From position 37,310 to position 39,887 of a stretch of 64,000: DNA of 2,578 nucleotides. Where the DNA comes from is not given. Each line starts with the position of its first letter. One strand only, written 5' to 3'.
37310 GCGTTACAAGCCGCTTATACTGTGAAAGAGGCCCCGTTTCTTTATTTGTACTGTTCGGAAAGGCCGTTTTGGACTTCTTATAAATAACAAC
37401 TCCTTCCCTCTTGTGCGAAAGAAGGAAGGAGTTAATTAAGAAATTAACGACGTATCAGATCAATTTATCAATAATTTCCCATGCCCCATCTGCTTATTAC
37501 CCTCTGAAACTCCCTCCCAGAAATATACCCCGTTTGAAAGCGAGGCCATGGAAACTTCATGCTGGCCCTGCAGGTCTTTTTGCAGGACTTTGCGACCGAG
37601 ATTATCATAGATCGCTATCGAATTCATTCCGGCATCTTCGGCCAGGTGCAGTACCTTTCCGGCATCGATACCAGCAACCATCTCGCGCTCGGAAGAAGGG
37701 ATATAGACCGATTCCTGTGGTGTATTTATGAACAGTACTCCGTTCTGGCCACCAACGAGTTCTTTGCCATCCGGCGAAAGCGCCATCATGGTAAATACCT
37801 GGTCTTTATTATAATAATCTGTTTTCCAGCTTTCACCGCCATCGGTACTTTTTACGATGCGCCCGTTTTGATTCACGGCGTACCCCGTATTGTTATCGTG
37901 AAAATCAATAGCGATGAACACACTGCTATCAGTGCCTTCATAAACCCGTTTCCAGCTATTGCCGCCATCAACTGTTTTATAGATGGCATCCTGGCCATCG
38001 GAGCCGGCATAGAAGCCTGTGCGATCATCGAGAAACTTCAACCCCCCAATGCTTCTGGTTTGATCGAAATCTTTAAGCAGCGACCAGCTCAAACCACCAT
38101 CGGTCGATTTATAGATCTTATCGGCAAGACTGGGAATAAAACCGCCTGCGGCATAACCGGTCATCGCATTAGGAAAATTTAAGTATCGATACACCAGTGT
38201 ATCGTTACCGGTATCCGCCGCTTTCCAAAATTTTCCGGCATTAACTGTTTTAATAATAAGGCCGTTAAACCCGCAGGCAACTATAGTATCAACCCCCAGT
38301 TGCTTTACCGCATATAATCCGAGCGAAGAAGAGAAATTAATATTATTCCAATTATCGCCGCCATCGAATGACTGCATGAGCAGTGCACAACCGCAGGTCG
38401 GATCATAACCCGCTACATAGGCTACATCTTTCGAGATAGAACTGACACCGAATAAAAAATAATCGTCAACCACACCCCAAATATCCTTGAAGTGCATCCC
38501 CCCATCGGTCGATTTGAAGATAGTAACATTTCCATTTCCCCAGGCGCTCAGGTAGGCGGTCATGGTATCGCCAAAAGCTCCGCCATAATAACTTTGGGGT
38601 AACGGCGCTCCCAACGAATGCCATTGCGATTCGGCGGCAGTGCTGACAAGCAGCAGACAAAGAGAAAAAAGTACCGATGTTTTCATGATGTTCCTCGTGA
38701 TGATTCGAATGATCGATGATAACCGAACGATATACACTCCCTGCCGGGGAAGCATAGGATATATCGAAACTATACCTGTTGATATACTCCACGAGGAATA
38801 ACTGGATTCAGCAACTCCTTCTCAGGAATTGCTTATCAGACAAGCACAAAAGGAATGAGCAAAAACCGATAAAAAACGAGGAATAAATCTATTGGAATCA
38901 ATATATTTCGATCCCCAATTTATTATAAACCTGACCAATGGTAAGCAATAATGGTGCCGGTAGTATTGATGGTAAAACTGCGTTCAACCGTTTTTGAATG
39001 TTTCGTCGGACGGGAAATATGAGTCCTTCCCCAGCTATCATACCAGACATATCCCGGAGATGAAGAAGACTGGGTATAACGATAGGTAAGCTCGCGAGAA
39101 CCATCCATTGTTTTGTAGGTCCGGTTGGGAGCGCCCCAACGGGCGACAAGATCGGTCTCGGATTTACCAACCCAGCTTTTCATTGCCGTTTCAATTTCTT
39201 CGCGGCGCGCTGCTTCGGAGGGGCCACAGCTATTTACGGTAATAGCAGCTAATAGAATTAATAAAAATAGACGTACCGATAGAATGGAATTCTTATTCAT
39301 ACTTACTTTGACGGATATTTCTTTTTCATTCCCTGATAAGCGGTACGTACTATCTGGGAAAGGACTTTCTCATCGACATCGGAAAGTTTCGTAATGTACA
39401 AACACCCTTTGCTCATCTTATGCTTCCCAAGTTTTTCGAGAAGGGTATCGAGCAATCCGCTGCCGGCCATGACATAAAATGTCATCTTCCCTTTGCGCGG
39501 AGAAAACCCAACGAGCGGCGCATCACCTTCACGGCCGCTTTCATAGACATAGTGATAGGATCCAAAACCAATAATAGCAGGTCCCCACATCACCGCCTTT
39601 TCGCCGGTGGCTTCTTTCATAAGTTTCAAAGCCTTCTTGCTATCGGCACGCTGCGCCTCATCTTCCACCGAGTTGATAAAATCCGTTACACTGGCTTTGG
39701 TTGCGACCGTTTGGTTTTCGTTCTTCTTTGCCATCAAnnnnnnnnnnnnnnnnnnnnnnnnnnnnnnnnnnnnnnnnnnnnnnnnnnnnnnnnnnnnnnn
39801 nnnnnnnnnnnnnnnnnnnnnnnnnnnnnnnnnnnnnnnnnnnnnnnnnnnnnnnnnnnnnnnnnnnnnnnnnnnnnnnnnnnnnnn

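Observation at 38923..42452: Putative operon: HdrE/HdrD-like membrane Fe-S oxidoreductase, minimal kinase-like protein, DUF1801 protein and small exported protein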

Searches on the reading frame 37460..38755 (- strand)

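Call 3: search_protein_families(library=pfam, proteins=[window:37460-38755:-], max_evalue=1)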
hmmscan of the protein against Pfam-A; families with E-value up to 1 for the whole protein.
window:37460-38755:- (431 aa): 7 families
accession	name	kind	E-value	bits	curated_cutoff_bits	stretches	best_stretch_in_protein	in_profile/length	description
PF14870.12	PSII_BNR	-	2.9e-16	60.1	27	2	39-180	3-140/303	Photosynthesis system II assembly factor YCF48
PF15902.12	Sortilin-Vps10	-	3.3e-10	39.8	33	2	257-315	2-62/446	Sortilin, neurotensin receptor 3,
PF02012.26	BNR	-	3.6e-06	26.6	27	2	215-226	1-12/12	BNR/Asp-box repeat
PF18962.6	Por_Secre_tail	-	3.6e-05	24.4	27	1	376-423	20-70/75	Secretion system C-terminal sorting domain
PF19755.4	DUF6242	-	0.0094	16.3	29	1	222-310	128-217/217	Domain of unknown function (DUF6242)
PF13585.12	CHU_C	-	0.077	13.6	27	1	373-414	24-69/86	CHU_C Type IX secretion signal domain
PF21471.3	Reelin_subrepeat-B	-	0.44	10.8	27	0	217-233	65-81/127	Reelin subrepeat B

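Call 4: search_protein_families(library=ncbifam, proteins=[window:37460-38755:-], max_evalue=1)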
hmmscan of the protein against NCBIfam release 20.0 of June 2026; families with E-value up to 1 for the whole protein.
window:37460-38755:- (431 aa): 6 families
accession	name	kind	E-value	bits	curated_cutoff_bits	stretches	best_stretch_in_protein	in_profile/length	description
NF045728.1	glycosyl_F510_1955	equivalog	1.5e-19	70.3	175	3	204-332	113-232/246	F510_1955 family glycosylhydrolase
NF010237.0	PRK13684.1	equivalog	6.9e-19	68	326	3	29-180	20-167/334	photosynthesis system II assembly factor Ycf48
TIGR04183.1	Por_Secre_tail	domain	6.2e-07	29.3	23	1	378-423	21-65/72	T9SS type A sorting domain-containing protein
NF050177.1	TapA_OM_Porphy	equivalog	0.017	13.9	500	0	65-99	60-96/544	TapA/TapC family T9SS-dependent outer membrane protein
NF033708.1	T9SS_Cterm_ChiA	domain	0.018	14.9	40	1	377-412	1-38/55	T9SS sorting signal type C domain-containing protein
NF052245.1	SorA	equivalog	0.074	11.8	600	1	117-173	312-368/396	SorA family sulfite dehydrogenase catalytic subunit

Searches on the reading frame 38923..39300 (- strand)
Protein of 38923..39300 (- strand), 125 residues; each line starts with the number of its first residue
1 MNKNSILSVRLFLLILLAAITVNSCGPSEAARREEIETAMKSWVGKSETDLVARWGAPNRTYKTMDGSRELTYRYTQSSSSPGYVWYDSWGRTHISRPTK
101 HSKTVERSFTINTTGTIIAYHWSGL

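Call 3: search_protein_families(library=pfam, proteins=[window:38923-39300:-], max_evalue=1)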
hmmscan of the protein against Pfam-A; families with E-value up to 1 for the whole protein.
window:38923-39300:- (125 aa): 0 families

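Call 4: search_protein_families(library=ncbifam, proteins=[window:38923-39300:-], max_evalue=1)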
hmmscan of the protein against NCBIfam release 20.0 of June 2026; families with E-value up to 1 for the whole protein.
window:38923-39300:- (125 aa): 0 families

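Call 55: search_protein_families(library=padloc, proteins=[window:38923-39300:-], max_evalue=0.1)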
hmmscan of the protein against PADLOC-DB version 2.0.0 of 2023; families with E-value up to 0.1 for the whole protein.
window:38923-39300:- (125 aa): 0 families

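Call 56: search_protein_families(library=phrogs, proteins=[window:38923-39300:-], max_evalue=0.1)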
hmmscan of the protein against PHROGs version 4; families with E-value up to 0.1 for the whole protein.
window:38923-39300:- (125 aa): 4 families
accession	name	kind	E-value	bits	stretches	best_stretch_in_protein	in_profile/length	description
phrog_3716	-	unknown function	0.00012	23.4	1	34-87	10-63/116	-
phrog_33644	-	unknown function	0.0032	18.7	1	30-97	15-84/101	-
phrog_3135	-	unknown function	0.0089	17.3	1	11-99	4-83/114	-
phrog_1168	-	unknown function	0.018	16.1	1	47-113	91-141/160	-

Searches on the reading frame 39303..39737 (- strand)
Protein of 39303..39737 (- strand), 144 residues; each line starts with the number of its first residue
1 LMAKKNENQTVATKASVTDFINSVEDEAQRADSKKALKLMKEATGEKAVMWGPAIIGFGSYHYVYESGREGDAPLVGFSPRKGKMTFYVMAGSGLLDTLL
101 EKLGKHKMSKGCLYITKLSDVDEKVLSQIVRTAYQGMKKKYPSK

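Call 3: search_protein_families(library=pfam, proteins=[window:39303-39737:-], max_evalue=1)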
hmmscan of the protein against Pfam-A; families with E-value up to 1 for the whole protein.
window:39303-39737:- (144 aa): 1 family
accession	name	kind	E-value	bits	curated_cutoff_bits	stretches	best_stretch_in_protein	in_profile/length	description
PF08818.16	DUF1801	-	2.2e-12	47.7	27.2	1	30-133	2-84/85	Domain of unknown function (DU1801)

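Call 4: search_protein_families(library=ncbifam, proteins=[window:39303-39737:-], max_evalue=1)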
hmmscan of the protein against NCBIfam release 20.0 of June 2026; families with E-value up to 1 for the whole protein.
window:39303-39737:- (144 aa): 1 family
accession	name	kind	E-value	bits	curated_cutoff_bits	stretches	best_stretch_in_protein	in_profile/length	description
TIGR03516.1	ppisom_GldI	equivalog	0.048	13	157.6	1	6-62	101-155/177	gliding motility-associated peptidyl-prolyl isomerase GldI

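Call 55: search_protein_families(library=padloc, proteins=[window:39303-39737:-], max_evalue=0.1)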
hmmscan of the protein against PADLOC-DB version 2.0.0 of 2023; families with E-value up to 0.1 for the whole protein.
window:39303-39737:- (144 aa): 0 families

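Call 56: search_protein_families(library=phrogs, proteins=[window:39303-39737:-], max_evalue=0.1)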
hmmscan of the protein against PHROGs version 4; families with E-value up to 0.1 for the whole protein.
window:39303-39737:- (144 aa): 0 families
